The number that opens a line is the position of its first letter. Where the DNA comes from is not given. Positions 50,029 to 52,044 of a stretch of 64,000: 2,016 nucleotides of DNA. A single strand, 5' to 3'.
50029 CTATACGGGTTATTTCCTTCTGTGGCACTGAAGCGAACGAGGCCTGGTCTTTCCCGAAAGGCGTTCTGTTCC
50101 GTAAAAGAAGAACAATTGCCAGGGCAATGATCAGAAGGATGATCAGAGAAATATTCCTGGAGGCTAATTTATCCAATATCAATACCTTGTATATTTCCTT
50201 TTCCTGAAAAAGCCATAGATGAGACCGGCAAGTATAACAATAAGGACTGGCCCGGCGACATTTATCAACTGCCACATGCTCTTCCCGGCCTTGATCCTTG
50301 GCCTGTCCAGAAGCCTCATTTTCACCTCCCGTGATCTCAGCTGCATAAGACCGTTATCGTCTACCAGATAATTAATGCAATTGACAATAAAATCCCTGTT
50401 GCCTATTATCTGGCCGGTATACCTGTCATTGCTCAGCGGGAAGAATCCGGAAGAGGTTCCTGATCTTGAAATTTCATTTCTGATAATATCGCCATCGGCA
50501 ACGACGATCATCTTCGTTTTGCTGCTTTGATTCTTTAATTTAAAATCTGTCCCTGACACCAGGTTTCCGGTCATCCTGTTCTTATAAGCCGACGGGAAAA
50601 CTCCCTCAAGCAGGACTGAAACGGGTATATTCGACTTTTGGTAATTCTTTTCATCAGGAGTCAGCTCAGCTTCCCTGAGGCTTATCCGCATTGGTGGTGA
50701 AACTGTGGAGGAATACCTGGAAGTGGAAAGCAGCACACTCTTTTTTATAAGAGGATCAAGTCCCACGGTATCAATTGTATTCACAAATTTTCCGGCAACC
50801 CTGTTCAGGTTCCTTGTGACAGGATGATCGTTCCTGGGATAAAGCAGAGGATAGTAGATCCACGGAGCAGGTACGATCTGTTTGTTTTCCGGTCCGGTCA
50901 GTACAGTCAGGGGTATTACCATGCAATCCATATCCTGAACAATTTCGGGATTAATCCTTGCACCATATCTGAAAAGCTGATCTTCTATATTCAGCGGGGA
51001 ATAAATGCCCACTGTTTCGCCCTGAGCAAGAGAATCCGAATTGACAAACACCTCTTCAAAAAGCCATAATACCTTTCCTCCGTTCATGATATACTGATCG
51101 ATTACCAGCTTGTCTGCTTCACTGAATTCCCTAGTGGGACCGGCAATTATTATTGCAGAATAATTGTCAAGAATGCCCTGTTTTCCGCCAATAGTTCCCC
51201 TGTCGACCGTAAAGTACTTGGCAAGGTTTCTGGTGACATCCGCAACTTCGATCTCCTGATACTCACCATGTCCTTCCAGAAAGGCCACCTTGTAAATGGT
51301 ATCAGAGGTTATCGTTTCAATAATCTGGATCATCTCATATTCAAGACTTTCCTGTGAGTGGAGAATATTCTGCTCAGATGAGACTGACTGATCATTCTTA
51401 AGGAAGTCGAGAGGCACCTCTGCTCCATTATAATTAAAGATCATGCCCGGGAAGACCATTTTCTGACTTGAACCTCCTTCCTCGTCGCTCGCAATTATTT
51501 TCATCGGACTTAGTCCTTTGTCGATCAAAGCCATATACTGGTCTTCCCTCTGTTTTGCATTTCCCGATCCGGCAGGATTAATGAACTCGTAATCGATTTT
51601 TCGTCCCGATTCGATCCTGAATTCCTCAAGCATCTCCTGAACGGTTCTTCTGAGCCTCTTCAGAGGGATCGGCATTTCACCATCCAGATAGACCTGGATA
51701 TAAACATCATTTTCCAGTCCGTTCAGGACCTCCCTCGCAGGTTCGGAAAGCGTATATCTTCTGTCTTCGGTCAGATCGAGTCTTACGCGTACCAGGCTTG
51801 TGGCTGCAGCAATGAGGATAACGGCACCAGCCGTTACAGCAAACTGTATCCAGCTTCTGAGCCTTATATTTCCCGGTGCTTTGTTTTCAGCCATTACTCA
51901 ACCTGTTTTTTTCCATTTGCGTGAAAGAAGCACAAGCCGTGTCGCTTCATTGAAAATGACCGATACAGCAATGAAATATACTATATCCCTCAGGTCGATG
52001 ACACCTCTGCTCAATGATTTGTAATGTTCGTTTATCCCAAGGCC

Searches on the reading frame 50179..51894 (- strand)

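Call 93: search_protein_families(library=pfam, proteins=[window:50179-51894:-], max_evalue=0.001)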
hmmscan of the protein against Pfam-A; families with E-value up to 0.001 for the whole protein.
window:50179-51894:- (571 aa): 3 families
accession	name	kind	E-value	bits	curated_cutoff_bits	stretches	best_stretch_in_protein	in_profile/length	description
PF09822.16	ABC_transp_aux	-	6.3e-77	259.1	34.7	1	202-506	3-288/288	ABC-type uncharacterized transport system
PF23357.1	DUF7088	-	3.5e-28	98.3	27.8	1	43-153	1-104/105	Domain of unknown function (DUF7088)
PF23355.1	IFT52_GIFT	-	0.00079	19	27.2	0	220-281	21-82/246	IFT52 GIFT domain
